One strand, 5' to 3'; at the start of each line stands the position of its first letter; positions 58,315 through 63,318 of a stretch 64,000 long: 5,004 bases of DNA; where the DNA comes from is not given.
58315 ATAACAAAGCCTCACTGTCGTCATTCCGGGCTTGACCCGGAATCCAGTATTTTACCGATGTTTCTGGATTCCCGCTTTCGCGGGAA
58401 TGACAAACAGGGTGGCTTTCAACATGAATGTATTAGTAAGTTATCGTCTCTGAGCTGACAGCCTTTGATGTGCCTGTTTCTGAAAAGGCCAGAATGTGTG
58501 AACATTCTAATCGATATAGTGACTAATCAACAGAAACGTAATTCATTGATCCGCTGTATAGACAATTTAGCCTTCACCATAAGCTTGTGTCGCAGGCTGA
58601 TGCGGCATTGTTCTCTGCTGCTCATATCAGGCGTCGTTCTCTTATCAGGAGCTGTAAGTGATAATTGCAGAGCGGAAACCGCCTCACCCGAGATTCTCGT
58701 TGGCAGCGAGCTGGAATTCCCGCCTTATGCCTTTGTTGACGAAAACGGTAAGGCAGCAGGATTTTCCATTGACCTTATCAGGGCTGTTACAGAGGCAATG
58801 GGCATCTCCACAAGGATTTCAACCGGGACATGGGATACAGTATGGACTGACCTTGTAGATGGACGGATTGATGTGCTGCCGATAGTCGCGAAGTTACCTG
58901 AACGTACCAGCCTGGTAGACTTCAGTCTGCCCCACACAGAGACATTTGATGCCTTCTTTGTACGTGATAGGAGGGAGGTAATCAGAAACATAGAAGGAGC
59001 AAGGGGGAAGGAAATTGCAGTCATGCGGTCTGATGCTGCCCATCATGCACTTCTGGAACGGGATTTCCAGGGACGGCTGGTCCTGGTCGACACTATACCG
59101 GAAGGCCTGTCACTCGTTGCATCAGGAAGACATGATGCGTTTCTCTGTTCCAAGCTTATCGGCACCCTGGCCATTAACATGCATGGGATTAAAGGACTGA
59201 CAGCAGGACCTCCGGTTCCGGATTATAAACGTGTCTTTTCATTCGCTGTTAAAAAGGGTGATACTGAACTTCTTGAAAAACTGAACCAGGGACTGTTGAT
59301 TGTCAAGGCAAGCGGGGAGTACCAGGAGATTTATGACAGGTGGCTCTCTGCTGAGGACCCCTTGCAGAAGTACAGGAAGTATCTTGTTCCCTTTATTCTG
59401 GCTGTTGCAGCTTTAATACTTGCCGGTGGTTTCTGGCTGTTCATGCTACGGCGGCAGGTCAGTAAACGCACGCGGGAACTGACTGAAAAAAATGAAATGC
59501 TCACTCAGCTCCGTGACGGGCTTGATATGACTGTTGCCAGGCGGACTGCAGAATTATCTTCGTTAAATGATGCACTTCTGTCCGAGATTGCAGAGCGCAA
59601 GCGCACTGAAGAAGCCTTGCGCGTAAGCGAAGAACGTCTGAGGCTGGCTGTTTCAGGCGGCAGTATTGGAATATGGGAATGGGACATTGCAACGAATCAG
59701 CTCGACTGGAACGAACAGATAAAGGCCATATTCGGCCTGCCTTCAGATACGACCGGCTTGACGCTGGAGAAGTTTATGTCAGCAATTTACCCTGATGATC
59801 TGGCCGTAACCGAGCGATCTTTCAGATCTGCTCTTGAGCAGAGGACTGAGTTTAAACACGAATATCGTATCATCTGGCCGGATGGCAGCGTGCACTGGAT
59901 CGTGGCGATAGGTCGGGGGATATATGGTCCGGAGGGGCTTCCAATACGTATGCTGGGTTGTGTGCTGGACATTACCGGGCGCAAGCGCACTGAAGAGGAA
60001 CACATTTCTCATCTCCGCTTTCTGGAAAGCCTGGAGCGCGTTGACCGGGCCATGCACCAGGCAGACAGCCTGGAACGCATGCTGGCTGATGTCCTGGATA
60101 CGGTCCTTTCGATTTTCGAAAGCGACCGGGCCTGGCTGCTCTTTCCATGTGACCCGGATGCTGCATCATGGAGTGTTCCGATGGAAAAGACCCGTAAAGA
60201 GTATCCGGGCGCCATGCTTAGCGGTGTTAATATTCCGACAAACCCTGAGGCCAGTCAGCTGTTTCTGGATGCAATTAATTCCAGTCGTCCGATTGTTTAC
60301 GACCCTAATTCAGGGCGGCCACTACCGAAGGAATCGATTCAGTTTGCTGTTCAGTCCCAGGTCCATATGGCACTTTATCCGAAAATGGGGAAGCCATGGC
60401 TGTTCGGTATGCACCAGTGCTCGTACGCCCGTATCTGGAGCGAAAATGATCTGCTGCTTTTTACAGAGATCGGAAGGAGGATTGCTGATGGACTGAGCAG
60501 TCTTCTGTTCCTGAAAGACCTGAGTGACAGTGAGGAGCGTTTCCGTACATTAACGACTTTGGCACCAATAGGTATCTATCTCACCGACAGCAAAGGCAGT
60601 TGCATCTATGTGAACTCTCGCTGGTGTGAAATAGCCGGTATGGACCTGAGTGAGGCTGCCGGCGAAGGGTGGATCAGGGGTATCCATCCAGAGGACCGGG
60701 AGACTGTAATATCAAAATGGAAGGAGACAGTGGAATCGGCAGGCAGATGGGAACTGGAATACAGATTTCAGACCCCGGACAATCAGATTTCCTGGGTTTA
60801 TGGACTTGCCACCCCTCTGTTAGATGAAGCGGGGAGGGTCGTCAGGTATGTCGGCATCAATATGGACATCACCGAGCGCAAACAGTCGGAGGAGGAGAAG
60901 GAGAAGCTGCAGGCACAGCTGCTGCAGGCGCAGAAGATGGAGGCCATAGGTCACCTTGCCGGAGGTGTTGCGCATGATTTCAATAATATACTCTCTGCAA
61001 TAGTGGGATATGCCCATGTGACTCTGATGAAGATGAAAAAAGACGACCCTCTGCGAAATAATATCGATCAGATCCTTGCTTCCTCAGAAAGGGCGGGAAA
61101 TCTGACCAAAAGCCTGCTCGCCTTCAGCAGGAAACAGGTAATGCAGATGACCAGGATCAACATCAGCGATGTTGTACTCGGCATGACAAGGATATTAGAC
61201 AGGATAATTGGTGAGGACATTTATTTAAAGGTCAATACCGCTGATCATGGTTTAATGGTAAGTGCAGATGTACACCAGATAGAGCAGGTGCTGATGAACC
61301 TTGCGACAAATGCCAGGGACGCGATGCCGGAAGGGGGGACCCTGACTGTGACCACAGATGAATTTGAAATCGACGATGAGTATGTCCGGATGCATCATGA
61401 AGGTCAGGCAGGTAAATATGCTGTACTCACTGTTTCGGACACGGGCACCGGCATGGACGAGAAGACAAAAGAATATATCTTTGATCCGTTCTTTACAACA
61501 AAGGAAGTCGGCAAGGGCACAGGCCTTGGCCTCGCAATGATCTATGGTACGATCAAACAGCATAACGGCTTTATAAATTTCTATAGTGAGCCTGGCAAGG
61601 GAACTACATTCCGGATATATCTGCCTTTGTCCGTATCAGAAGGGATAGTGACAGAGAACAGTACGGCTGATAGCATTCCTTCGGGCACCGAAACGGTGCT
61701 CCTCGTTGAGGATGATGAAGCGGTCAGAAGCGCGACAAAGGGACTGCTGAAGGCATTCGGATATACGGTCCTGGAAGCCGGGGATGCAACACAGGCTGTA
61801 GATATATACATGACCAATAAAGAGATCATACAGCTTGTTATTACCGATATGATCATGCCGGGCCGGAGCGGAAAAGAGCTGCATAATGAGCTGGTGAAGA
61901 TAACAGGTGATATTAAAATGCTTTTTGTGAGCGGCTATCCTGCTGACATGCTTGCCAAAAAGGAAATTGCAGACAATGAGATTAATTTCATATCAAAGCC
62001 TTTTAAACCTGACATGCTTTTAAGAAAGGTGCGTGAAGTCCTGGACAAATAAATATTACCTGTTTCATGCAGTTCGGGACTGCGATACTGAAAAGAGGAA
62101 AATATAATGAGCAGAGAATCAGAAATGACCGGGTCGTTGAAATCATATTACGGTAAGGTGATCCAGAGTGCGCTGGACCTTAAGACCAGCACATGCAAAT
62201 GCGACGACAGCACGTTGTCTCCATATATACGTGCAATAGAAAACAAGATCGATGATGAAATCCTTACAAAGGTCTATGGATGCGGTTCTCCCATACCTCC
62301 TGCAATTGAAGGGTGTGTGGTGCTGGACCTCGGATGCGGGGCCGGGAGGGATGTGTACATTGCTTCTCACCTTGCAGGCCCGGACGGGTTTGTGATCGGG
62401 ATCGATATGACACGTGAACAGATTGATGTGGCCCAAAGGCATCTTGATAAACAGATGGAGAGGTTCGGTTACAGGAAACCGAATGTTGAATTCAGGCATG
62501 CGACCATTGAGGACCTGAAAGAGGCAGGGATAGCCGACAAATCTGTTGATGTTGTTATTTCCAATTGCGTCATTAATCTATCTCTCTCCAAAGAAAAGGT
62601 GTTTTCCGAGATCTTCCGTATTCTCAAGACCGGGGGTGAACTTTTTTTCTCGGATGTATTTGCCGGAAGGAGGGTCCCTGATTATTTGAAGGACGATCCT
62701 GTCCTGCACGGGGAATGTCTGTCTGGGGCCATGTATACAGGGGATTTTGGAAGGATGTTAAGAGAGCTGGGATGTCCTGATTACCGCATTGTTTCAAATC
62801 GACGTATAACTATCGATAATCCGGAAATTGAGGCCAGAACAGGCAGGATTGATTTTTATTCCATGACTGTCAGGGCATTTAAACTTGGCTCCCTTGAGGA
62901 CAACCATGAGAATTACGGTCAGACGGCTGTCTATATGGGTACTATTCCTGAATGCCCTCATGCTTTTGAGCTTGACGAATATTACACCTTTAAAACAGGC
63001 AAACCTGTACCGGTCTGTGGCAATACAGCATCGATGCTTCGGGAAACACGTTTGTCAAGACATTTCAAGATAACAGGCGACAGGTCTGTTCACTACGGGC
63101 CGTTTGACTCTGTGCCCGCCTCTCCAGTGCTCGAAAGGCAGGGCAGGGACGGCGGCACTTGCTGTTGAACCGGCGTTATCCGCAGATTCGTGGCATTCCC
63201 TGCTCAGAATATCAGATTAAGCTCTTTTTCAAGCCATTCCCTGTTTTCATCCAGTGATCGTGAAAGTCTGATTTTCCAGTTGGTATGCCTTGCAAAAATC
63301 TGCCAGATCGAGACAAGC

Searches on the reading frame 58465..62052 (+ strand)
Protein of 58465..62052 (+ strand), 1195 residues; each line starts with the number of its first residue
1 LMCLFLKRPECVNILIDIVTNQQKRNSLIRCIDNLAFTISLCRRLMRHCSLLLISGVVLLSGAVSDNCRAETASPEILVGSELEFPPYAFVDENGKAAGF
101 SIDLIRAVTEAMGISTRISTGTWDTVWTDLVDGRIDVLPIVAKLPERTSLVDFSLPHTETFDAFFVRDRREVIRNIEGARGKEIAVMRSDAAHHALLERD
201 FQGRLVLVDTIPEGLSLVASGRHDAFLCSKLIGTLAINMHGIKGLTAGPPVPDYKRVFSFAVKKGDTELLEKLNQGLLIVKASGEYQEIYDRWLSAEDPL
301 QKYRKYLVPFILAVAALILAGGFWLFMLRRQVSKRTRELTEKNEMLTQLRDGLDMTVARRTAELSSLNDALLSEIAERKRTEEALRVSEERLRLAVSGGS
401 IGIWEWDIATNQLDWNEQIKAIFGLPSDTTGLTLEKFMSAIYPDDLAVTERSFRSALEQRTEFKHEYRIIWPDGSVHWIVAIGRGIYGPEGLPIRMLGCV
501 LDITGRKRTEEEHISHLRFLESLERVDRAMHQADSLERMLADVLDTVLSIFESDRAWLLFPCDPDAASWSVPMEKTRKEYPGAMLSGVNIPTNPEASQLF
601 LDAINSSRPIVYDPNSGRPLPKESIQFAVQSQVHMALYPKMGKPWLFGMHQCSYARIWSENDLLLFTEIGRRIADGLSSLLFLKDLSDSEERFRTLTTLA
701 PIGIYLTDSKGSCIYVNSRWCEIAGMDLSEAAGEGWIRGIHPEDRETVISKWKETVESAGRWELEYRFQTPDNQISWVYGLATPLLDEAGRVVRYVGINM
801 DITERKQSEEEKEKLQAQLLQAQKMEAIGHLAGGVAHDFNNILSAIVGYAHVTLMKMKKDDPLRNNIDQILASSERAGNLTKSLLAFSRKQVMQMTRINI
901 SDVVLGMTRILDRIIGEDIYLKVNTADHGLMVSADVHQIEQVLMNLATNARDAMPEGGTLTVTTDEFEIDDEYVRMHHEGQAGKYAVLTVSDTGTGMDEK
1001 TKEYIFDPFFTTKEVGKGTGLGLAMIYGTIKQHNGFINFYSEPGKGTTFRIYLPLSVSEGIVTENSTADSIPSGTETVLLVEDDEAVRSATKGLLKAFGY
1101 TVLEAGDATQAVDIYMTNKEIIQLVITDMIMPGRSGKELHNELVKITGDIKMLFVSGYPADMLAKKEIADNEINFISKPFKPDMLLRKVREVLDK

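Call 34: search_protein_families(library=ncbifam, proteins=[window:58465-62052:+], max_evalue=0.00001)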
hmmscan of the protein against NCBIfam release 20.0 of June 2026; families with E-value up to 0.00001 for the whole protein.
window:58465-62052:+ (1195 aa): 104 families (the best 25 are shown)
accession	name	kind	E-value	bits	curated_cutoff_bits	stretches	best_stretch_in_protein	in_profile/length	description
NF046020.1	HisKinCckABruc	equivalog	4.2e-120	402.1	1000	1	686-1194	341-868/868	cell cycle histidine kinase CckA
NF010076.0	PRK13557.1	subfamily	2.9e-109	365.9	631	1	713-1194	55-534/540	histidine kinase famiy protein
NF046026.1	HisKinCckACaul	equivalog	1.8e-91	307.3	1000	1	732-1194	225-677/678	cell cycle histidine kinase CckA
NF010411.0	PRK13837.1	equivalog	7.2e-88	295.5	647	1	801-1186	423-805/828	two-component system VirA-like sensor kinase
NF052573.1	HisKinEspAMyxo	equivalog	1.3e-81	274.7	1400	2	703-1155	266-712/755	serine histidine kinase EspA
NF008468.0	PRK11360.1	equivalog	4.6e-55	187.1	646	1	685-1057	262-610/616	two-component system sensor histidine kinase AtoS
NF052574.1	HisKinEspCMyxo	equivalog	1.2e-50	172.5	1200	1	711-1194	308-784/785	serine histidine kinase EspC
NF041777.1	sens_FixL_Rhizob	equivalog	3.3e-47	161.2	850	2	801-1057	235-483/485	sensor protein FixL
NF007298.0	PRK09776.1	equivalog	2.4e-46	158.2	1135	2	372-511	411-548/1111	diguanylate cyclase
NF047466.1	hybrid_RR_LvrB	exception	8e-43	147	500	1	801-1055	125-376/377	hybrid histidine kinase/response regulator LvrB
NF007688.0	PRK10364.1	equivalog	1.9e-40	139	479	1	807-1057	219-453/460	two-component system sensor histidine kinase ZraS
NF041880.1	EPS_EpsF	equivalog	5.1e-33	114.3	900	1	688-1054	141-492/492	response regulator EpsF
NF046044.1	PnpS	equivalog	1.1e-31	110.3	400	1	684-1054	48-390/390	two-component system histidine kinase PnpS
TIGR00229.1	sensory_box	domain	2e-31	108.7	22.9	2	688-811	2-125/126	PAS domain S-box protein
NF038348.1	T2SS_HK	subfamily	4.4e-30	104.6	450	1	867-1055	401-573/574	histidine kinase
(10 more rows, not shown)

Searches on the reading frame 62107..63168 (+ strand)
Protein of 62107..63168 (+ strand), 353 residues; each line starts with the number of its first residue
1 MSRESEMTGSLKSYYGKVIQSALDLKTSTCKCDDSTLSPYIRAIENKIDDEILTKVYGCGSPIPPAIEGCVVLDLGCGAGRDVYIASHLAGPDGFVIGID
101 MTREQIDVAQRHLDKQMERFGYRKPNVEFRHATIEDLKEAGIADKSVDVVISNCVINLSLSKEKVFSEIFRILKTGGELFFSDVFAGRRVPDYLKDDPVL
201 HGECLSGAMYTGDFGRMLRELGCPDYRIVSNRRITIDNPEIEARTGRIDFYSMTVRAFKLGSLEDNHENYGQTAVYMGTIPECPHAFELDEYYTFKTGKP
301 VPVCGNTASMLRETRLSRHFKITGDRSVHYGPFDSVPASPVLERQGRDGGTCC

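Call 34: search_protein_families(library=ncbifam, proteins=[window:62107-63168:+], max_evalue=0.00001)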
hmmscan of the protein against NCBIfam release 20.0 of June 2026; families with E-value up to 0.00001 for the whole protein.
window:62107-63168:+ (353 aa): 16 families
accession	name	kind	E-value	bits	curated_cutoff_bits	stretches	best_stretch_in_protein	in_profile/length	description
NF008823.0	PRK11873.1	subfamily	2.4e-51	174.8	263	1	4-240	4-240/272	arsenite methyltransferase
NF040538.1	methyl_ArsM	equivalog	1.2e-45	156.3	500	2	142-313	167-329/356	arsinothricin biosynthesis methyltransferase ArsM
NF047649.1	MTase_UXPK_star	exception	4.2e-30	104.7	460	1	40-221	47-221/283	methyltransferase/UXPK-star double selenoprotein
NF041537.1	ArsM_AhpD_UU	exception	1.7e-29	102.7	510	1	44-231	50-230/345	arsenite methyltransferase/AhpD domain selenoprotein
NF038099.1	AsSugarArsM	exception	1.6e-28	99.8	400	1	45-315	33-302/321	arsenosugar biosynthesis arsenite methyltransferase ArsM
NF041536.1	ArsM_DUF2284_UU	exception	1.8e-27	95.8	575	1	40-231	46-230/459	arsenite methyltransferase/DUF2284 domain selenoprotein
NF040539.1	AST_met_ArsM_2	exception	1.3e-16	61.2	240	1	72-229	60-211/262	putative arsinothricin biosynthesis methyltransferase ArsM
NF045667.1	MTase_DVU1556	equivalog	2e-15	56.9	155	1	69-222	23-159/213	DVU_1556 family methyltransferase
TIGR01983.1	UbiG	equivalog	6.4e-14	51.8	102.95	1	56-183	45-153/228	bifunctional 2-polyprenyl-6-hydroxyphenol methylase/3-demethylubiquinol 3-O-methyltransferase UbiG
TIGR02072.1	BioC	equivalog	1.1e-10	41.8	184.95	1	71-186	37-137/244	malonyl-ACP O-methyltransferase BioC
NF043040.1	corrin_prot_MT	hypoth_equivalog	1.7e-10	40.7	180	1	68-185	41-151/216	corrinoid protein-associated methyltransferase CpaM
NF001244.0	PRK00216.1-5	equivalog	1e-09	38.1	216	1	71-181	51-153/236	bifunctional demethylmenaquinone methyltransferase/2-methoxy-6-polyprenyl-1,4-benzoquinol methylase UbiE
TIGR01934.1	MenG_MenH_UbiE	subfamily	1e-06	28.2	158.35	1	71-183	42-143/223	ubiquinone/menaquinone biosynthesis methyltransferase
NF041675.1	sarc_dimgly_tmase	equivalog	1.1e-06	28.8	550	1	71-206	69-193/278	sarcosine/dimethylglycine N-methyltransferase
NF052510.1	methyltran_MpqE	exception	1.6e-06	27.7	335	1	68-179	46-149/234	methyl-plastoquinone biosynthesis methyltransferase MpqE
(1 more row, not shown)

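Call 49: find_encoding_contigs(protein=window:62107-63168:+, flank=10000, max_places=3)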
Protein window:62107-63168:+ (353 aa): 2 contigs read that carry it; 1 place shown.
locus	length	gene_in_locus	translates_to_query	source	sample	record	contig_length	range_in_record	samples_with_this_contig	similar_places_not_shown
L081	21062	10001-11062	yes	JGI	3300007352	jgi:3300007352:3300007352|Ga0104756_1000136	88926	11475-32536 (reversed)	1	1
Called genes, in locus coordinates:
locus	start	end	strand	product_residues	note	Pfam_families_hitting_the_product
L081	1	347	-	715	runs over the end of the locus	PF00456:Transketolase_N, PF02779:Transket_pyr, PF02780:Transketolase_C, PF22613:Transketolase_C_1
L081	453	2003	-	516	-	PF00479:G6PD_N, PF02781:G6PD_C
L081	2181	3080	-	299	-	PF02826:2-Hacid_dh_C (weak), PF03446:NAD_binding_2, PF03807:F420_oxidored, PF00393:6PGD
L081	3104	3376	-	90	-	-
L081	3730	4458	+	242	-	PF09335:VTT_dom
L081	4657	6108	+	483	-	PF01134:GIDA (faint), PF03486:HI0933_like (faint), PF07992:Pyr_redox_2, PF12831:FAD_oxidored (weak), PF13450:NAD_binding_8 (weak), PF13738:Pyr_redox_3, PF00070:Pyr_redox, PF02852:Pyr_redox_dim, +1 more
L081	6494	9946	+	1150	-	PF00497:SBP_bac_3, PF08447:PAS_3, PF00989:PAS, PF08447:PAS_3, PF08448:PAS_4, PF13426:PAS_9, PF00512:HisKA, PF02518:HATPase_c, +2 more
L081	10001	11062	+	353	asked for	PF13489:Methyltransf_23 (weak), PF01209:Ubie_methyltran, PF13847:Methyltransf_31, PF08241:Methyltransf_11, PF08242:Methyltransf_12, PF13649:Methyltransf_25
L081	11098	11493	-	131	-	-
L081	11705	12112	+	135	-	-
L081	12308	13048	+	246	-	PF11249:DUF3047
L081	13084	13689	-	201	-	PF00702:Hydrolase, PF13419:HAD_2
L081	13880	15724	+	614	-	PF00989:PAS (faint), PF08447:PAS_3 (faint), PF13426:PAS_9 (weak), PF08448:PAS_4, PF12860:PAS_7, PF13188:PAS_8 (weak), PF02518:HATPase_c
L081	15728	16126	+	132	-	PF23198:PDE8A_N (weak), PF00072:Response_reg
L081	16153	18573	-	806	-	PF16927:HisKA_7TM (weak), PF00989:PAS (weak), PF08448:PAS_4, PF13188:PAS_8 (faint), PF13426:PAS_9, PF08448:PAS_4 (weak), PF13426:PAS_9 (weak), PF00990:GGDEF, +1 more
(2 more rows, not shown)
